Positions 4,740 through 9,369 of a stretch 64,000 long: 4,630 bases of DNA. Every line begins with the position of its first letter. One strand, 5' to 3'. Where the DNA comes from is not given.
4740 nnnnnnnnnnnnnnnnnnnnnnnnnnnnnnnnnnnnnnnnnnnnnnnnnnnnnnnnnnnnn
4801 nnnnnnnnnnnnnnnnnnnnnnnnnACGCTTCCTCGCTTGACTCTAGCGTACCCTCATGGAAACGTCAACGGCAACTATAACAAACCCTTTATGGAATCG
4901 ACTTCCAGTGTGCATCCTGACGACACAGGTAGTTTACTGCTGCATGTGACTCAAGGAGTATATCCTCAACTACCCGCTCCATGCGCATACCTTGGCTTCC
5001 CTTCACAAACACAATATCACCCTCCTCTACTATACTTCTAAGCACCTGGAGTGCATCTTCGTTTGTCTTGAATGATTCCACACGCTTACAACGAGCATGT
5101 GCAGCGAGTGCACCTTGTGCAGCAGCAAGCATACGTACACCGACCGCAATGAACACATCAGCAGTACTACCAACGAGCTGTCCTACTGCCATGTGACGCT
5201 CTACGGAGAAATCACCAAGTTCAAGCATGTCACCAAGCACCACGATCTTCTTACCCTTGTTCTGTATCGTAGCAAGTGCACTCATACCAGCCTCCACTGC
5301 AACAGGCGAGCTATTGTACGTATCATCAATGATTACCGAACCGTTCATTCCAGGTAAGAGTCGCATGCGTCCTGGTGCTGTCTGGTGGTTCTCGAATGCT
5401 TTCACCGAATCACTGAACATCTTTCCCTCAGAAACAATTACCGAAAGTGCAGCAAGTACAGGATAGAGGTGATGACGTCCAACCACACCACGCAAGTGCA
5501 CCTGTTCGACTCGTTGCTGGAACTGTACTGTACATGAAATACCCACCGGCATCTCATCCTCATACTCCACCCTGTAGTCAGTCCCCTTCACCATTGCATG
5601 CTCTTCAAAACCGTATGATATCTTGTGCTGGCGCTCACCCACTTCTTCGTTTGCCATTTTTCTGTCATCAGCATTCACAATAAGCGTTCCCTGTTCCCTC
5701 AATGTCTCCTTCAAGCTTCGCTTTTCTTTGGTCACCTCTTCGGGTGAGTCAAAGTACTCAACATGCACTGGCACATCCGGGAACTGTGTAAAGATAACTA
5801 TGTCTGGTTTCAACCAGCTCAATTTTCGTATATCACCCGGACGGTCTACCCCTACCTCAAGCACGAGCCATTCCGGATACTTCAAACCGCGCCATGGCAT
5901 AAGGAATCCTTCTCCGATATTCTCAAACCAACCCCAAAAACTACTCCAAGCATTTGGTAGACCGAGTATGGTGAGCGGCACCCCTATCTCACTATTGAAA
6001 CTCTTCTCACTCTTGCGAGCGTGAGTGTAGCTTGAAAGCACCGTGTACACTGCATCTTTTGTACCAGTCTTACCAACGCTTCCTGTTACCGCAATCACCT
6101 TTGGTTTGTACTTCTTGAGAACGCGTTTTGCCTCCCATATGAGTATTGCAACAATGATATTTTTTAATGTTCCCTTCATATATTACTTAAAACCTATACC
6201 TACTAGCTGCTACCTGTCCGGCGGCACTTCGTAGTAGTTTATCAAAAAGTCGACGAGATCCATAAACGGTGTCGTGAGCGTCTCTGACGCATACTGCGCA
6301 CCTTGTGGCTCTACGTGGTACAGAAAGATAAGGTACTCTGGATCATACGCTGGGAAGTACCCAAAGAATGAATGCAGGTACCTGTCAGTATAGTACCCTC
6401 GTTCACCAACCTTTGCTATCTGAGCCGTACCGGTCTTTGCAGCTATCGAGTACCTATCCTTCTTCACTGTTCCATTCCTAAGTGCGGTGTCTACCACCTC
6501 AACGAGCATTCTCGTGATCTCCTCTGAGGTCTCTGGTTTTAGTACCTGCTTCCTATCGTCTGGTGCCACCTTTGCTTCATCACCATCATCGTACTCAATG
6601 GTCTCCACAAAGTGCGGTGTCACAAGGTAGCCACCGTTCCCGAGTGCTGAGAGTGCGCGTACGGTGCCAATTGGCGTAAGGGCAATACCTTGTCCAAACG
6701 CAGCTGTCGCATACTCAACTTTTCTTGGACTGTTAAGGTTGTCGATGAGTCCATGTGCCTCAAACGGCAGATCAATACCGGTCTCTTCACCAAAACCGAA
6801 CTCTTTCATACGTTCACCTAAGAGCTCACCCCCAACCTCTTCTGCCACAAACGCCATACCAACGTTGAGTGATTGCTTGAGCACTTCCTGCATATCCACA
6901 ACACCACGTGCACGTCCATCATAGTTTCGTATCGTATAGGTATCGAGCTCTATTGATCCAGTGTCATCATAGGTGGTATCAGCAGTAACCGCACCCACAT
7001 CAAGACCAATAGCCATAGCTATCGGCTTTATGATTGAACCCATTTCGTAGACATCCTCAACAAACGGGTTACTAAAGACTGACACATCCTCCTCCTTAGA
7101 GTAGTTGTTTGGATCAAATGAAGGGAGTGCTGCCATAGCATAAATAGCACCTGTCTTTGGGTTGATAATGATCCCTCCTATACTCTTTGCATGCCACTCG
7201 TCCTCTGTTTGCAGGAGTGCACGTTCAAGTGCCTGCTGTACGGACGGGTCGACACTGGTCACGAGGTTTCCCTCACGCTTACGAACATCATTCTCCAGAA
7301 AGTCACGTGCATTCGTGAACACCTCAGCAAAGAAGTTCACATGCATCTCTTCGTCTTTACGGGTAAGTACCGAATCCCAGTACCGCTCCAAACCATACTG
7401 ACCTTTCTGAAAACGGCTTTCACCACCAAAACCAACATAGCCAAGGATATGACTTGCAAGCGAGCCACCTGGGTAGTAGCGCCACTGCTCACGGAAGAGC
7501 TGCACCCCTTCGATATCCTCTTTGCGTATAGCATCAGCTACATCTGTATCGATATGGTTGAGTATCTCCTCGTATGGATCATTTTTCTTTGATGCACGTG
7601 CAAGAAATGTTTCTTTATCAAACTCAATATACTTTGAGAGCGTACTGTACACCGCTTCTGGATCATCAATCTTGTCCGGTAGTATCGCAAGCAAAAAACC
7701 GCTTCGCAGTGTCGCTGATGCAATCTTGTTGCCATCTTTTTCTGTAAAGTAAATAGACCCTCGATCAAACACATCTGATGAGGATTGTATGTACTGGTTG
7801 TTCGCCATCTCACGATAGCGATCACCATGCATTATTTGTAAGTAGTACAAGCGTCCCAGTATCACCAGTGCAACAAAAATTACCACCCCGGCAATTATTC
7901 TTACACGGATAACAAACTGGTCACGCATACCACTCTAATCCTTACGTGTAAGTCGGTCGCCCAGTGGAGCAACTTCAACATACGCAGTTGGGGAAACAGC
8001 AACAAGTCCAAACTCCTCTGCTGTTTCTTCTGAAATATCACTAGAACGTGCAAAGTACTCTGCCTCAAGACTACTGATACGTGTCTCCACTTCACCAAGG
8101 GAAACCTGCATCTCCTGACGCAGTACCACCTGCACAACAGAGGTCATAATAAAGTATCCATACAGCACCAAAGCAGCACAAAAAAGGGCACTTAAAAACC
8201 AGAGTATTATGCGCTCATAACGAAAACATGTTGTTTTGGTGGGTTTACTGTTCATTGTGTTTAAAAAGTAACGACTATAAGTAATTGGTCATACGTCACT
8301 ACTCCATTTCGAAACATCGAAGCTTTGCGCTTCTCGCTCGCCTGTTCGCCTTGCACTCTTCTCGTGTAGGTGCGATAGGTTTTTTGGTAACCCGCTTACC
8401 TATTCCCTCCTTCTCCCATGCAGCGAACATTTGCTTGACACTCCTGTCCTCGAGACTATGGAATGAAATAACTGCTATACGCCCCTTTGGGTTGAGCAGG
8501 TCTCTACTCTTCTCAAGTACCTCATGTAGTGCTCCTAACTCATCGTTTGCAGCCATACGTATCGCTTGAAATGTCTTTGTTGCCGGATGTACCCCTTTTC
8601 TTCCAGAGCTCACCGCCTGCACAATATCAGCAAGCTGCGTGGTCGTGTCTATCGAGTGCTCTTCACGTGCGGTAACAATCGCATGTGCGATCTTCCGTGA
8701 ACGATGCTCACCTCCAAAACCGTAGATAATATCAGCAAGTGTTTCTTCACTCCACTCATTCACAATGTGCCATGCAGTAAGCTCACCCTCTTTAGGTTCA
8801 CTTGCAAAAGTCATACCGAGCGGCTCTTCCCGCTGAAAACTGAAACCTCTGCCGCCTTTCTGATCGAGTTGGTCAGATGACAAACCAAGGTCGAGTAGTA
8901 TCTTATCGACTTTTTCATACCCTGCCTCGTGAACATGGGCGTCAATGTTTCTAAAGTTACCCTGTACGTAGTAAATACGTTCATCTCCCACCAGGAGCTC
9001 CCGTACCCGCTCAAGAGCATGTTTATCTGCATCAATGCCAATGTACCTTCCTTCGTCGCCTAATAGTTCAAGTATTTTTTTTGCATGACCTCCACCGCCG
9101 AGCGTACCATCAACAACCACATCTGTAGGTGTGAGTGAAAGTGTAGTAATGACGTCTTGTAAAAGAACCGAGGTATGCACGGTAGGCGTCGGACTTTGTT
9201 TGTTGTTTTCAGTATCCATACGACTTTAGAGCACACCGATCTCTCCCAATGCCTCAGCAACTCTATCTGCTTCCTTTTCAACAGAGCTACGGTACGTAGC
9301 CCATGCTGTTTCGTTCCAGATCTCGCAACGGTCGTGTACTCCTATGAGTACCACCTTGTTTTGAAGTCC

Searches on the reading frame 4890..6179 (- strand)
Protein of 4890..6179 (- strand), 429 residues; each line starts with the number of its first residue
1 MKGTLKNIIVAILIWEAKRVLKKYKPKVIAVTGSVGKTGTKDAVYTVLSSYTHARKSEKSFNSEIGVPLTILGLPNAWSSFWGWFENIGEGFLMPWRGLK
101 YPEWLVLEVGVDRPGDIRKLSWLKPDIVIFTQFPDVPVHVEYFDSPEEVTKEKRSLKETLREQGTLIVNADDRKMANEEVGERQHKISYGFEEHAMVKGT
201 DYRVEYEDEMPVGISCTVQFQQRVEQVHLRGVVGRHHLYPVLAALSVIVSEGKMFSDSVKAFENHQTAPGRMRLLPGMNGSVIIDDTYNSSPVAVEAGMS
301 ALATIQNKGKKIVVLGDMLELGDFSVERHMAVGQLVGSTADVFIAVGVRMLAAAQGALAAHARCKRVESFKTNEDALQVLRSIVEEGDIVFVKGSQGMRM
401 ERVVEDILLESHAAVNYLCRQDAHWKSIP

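Call 62: search_protein_families(library=pfam, proteins=[window:4890-6179:-], max_evalue=0.001)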
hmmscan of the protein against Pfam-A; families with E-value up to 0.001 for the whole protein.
window:4890-6179:- (429 aa): 2 families
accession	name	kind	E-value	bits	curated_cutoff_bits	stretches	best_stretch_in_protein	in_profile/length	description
PF08245.18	Mur_ligase_M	-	2.4e-23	83.6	24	1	31-247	1-199/200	Mur ligase middle domain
PF02875.26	Mur_ligase_C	-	2.3e-18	67.7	28.4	1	270-395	1-126/127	Mur ligase, glutamate ligase domain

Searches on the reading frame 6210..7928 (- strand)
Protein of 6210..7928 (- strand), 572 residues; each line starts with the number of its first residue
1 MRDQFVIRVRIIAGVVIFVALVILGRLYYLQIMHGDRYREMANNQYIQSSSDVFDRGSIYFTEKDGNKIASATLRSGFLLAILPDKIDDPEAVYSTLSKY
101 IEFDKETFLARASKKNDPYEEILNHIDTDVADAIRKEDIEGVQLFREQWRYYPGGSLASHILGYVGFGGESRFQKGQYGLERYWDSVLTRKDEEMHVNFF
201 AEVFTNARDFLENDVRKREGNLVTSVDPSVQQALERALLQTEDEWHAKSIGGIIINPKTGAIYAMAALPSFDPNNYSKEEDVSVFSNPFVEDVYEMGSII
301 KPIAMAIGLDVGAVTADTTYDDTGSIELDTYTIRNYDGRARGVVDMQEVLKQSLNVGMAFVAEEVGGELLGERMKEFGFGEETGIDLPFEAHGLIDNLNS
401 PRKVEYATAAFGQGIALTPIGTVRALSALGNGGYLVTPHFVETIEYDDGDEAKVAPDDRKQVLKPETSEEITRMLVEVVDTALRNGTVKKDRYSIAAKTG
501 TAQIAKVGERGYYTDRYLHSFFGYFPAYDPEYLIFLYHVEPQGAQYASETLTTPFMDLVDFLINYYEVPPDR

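Call 62: search_protein_families(library=pfam, proteins=[window:6210-7928:-], max_evalue=0.001)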
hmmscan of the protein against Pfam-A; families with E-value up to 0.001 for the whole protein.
window:6210-7928:- (572 aa): 2 families
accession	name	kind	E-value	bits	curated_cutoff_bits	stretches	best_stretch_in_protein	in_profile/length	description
PF00905.27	Transpeptidase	-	5.2e-67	226.6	22.1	1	253-554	4-292/299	Penicillin binding protein transpeptidase domain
PF03717.20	PBP_dimer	-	9.1e-09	36.4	24.4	1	56-192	6-162/180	Penicillin-binding Protein dimerisation domain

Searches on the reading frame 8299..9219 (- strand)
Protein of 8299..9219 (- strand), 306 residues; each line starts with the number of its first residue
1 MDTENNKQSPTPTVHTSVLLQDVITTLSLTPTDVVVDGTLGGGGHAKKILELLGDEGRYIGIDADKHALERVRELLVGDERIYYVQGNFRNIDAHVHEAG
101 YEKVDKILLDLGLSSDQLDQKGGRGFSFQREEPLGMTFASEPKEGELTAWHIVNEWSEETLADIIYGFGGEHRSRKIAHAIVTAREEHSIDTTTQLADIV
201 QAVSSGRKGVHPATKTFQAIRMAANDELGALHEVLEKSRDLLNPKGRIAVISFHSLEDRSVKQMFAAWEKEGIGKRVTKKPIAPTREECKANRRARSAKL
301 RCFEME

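Call 62: search_protein_families(library=pfam, proteins=[window:8299-9219:-], max_evalue=0.001)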
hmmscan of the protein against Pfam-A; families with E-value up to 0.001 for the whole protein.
window:8299-9219:- (306 aa): 4 families
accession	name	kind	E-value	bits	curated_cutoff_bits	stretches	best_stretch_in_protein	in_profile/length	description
PF01795.25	Methyltransf_5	-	3.5e-92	309.6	27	1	14-304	3-307/309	MraW methylase family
PF01189.24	Methyltr_RsmB-F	-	2.5e-05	24.5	27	1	25-112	2-88/199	16S rRNA methyltransferase RsmB/F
PF13847.12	Methyltransf_31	-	6.3e-05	23.1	27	0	40-110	12-81/145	Methyltransferase domain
PF13649.12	Methyltransf_25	-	0.00046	21.2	27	0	35-94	1-60/97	Methyltransferase domain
